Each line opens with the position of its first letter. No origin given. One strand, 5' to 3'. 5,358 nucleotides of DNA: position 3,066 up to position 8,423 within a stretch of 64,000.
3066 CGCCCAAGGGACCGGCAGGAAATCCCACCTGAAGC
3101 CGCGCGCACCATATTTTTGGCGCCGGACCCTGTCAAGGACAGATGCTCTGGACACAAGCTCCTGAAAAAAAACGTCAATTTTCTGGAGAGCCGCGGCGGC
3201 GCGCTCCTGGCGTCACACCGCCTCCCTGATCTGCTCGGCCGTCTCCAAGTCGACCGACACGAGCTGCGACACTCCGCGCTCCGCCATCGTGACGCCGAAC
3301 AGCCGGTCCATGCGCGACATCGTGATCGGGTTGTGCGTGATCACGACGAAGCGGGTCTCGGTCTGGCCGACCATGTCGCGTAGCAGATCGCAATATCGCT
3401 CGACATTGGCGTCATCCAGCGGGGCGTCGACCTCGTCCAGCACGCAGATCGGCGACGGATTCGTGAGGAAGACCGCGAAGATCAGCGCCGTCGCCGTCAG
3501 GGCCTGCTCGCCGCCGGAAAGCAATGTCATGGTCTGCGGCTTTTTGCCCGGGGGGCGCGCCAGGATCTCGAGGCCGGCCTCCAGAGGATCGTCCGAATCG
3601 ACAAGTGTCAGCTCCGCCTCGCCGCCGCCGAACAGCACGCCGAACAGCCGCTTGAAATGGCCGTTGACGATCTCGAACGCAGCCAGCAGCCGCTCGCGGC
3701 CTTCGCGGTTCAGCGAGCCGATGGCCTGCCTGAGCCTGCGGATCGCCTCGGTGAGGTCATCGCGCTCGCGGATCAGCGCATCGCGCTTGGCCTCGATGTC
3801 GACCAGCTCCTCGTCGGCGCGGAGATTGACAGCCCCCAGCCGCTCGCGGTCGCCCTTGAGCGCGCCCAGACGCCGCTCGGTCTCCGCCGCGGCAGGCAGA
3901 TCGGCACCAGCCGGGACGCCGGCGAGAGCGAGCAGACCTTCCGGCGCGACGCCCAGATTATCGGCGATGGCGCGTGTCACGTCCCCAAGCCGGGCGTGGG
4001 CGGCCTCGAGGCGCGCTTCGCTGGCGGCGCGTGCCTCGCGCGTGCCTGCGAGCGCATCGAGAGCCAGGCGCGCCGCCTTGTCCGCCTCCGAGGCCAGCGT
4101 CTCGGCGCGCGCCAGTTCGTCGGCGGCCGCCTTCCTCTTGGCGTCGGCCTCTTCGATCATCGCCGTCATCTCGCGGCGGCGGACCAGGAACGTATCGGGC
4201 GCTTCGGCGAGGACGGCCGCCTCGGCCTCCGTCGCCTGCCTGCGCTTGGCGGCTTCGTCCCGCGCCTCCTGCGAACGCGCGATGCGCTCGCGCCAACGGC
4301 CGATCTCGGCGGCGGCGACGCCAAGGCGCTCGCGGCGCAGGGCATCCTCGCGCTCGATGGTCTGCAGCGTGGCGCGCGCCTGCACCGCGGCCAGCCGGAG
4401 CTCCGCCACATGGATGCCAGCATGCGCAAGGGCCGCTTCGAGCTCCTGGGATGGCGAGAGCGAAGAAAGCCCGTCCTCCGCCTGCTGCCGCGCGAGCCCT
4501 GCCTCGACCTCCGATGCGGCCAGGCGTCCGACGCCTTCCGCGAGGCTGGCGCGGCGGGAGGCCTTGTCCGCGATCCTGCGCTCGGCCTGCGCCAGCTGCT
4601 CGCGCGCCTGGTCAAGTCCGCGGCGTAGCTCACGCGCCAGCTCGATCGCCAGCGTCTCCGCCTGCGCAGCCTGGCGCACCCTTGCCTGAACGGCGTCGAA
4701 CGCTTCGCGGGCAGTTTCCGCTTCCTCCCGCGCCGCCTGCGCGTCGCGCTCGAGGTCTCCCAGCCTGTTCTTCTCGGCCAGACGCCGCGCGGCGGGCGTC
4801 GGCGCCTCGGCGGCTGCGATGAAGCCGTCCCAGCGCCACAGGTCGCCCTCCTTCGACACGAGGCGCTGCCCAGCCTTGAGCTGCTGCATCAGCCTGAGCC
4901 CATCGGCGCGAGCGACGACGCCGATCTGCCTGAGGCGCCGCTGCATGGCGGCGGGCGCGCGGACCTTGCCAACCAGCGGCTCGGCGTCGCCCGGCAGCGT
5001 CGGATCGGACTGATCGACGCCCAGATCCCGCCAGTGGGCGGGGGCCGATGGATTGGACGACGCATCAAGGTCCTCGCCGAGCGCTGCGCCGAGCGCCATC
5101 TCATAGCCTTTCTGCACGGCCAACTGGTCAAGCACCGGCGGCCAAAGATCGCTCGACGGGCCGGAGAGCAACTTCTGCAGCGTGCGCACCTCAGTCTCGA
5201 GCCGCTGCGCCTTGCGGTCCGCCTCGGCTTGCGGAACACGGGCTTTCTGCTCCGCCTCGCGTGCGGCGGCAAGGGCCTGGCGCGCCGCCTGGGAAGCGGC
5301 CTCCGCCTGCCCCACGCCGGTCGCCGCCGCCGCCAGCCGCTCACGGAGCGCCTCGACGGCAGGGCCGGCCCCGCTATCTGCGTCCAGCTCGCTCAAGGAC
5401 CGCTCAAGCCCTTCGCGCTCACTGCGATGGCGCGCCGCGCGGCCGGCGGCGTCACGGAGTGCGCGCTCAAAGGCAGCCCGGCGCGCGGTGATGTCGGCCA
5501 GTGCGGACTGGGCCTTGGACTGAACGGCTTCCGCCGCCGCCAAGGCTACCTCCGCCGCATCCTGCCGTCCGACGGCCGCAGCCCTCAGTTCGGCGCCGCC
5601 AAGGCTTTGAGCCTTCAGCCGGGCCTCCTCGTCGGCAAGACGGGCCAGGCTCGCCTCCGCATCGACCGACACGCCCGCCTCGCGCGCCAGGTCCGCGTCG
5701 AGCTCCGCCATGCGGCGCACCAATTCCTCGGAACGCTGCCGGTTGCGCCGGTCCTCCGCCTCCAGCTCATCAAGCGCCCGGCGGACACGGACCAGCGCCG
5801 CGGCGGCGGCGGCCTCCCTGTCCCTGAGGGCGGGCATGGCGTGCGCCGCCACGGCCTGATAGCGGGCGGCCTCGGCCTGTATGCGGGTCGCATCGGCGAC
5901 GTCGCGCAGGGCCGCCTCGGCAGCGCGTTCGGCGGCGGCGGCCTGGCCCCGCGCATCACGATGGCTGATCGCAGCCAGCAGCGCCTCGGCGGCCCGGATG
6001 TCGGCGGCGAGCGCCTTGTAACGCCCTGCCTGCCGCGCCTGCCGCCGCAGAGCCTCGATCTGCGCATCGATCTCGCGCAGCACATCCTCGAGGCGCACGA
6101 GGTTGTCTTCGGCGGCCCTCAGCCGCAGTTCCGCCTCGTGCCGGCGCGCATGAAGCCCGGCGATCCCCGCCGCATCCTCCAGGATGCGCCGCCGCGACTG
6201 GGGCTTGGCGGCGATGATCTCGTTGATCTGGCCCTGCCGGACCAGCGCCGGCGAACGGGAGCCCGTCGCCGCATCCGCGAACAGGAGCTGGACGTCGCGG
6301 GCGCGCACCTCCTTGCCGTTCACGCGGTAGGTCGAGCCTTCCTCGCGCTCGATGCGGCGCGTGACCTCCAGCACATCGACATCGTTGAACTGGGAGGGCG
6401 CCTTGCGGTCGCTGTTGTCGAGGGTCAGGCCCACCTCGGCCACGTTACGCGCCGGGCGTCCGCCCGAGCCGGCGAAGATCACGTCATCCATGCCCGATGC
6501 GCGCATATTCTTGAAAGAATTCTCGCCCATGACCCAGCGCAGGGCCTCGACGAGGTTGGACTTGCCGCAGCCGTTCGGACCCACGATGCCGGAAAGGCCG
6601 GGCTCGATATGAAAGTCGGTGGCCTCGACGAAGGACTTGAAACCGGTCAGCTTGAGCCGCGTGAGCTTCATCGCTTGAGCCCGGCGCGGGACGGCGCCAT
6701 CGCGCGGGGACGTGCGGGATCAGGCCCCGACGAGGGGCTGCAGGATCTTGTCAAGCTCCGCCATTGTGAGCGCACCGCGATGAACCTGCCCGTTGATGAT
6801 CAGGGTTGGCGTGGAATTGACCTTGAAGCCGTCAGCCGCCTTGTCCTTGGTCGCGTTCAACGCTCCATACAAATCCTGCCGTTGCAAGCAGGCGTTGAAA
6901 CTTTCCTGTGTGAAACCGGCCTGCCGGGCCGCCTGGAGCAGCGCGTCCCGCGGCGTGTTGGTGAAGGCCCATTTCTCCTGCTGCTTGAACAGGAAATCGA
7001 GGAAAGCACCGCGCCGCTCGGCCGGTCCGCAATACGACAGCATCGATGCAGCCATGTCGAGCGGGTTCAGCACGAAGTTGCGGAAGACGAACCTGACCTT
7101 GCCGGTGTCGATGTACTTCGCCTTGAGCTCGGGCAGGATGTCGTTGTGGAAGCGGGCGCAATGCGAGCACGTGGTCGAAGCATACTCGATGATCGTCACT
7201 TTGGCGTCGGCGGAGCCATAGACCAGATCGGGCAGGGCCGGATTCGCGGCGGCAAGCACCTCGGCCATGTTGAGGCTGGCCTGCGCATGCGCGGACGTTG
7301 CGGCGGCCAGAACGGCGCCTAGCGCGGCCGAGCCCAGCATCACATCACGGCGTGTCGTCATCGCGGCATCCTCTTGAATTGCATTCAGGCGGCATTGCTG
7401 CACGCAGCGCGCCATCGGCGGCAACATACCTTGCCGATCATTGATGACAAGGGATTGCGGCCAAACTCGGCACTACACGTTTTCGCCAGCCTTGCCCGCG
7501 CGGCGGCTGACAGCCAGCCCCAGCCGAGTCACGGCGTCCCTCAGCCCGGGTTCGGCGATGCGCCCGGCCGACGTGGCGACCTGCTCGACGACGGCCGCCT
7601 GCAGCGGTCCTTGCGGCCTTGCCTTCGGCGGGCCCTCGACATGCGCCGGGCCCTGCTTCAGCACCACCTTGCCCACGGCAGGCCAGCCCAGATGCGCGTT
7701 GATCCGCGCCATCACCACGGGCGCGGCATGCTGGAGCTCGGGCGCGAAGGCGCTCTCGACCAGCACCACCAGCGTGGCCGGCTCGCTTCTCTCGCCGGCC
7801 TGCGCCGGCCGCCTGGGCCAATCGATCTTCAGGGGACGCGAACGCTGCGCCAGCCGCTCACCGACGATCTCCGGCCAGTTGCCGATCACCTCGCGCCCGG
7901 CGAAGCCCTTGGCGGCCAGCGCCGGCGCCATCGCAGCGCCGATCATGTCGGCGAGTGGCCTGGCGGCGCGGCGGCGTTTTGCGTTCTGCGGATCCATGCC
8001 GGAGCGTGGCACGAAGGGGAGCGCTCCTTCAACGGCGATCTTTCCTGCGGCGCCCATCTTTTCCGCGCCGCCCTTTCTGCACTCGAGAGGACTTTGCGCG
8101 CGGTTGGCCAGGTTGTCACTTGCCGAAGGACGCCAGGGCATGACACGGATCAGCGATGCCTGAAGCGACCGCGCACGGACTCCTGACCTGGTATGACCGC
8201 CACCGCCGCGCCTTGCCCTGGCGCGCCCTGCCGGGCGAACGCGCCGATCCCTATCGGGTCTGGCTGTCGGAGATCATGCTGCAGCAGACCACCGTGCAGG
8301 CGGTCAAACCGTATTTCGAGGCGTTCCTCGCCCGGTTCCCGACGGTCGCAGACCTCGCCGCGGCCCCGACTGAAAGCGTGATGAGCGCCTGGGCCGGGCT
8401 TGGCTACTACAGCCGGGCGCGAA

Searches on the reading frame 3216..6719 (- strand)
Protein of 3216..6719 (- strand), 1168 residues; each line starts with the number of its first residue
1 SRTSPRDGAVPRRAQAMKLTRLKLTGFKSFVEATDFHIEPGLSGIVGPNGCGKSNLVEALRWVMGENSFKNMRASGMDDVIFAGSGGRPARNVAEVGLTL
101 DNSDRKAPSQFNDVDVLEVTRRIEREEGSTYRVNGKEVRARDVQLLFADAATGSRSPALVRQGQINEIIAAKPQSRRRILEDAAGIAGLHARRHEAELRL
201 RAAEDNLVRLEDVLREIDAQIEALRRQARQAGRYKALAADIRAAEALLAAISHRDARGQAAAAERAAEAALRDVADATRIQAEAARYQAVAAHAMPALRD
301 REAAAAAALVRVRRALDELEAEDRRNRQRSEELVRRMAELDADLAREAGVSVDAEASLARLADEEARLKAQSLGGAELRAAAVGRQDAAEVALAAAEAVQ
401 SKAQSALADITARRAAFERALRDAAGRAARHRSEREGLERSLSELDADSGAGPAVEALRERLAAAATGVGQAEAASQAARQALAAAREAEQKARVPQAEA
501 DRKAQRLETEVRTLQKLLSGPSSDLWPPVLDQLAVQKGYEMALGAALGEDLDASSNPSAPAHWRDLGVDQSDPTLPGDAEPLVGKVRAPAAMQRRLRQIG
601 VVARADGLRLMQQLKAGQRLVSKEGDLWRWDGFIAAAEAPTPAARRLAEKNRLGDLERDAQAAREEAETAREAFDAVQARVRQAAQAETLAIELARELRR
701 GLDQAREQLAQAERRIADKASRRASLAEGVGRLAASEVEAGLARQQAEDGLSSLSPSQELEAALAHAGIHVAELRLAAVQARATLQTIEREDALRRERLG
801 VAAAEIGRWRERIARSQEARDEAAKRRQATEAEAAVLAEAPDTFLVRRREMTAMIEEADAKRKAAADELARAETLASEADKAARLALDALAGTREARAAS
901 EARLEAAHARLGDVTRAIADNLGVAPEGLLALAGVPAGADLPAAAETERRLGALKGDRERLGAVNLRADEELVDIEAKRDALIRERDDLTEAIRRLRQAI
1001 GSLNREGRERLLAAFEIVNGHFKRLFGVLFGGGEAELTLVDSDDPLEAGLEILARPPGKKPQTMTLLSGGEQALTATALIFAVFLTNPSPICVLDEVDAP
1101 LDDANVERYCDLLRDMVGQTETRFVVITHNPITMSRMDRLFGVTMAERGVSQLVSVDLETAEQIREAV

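Call 63: search_protein_families(library=pfam, proteins=[window:3216-6719:-], max_evalue=0.00001)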
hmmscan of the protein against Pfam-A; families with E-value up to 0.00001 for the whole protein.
window:3216-6719:- (1168 aa): 4 families
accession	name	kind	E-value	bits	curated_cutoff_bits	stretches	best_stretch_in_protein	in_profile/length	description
PF02463.25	SMC_N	-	2.6e-58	197.5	40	1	19-1151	2-219/220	RecF/RecN/SMC N terminal domain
PF13476.12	AAA_23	-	2.1e-17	64.9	27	1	21-237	1-189/201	AAA domain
PF13304.12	AAA_21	-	3.7e-09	37.5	27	0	43-99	2-63/304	AAA domain, putative AbiEii toxin, Type IV TA system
PF13175.12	AAA_15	-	2.3e-08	34.5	32.1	1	17-78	1-55/374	AAA ATPase domain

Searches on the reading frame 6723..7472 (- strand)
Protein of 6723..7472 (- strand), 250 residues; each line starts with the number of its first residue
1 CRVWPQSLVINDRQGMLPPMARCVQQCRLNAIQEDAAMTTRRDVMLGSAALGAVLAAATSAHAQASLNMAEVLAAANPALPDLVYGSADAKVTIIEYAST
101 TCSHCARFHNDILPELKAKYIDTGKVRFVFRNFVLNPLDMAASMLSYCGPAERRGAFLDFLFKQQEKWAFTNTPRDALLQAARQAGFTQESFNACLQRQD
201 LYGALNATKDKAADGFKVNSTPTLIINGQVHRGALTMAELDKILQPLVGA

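Call 63: search_protein_families(library=pfam, proteins=[window:6723-7472:-], max_evalue=0.00001)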
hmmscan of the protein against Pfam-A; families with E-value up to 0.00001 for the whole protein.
window:6723-7472:- (250 aa): 2 families
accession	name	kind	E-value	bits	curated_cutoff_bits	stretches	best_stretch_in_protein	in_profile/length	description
PF13462.12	Thioredoxin_4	-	3.7e-41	141.5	23.2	1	82-245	5-164/165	Thioredoxin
PF01323.26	DSBA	-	4.7e-08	33.5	25.6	0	174-245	121-191/191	DSBA-like thioredoxin domain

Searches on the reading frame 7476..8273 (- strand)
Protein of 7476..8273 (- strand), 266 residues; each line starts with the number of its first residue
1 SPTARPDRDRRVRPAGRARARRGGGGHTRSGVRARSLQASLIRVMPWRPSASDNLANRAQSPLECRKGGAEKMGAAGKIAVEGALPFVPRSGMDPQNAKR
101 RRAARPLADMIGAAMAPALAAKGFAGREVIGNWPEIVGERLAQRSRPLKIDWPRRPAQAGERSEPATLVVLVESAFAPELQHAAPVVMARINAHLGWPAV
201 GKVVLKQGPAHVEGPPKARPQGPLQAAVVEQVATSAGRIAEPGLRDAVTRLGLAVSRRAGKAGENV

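Call 63: search_protein_families(library=pfam, proteins=[window:7476-8273:-], max_evalue=0.00001)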
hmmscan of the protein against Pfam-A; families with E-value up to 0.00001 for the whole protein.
window:7476-8273:- (266 aa): 1 family
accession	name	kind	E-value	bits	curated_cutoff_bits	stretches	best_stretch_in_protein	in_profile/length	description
PF05258.17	DciA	-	1.3e-14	54.6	24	1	107-204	2-88/89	Dna[CI] antecedent, DciA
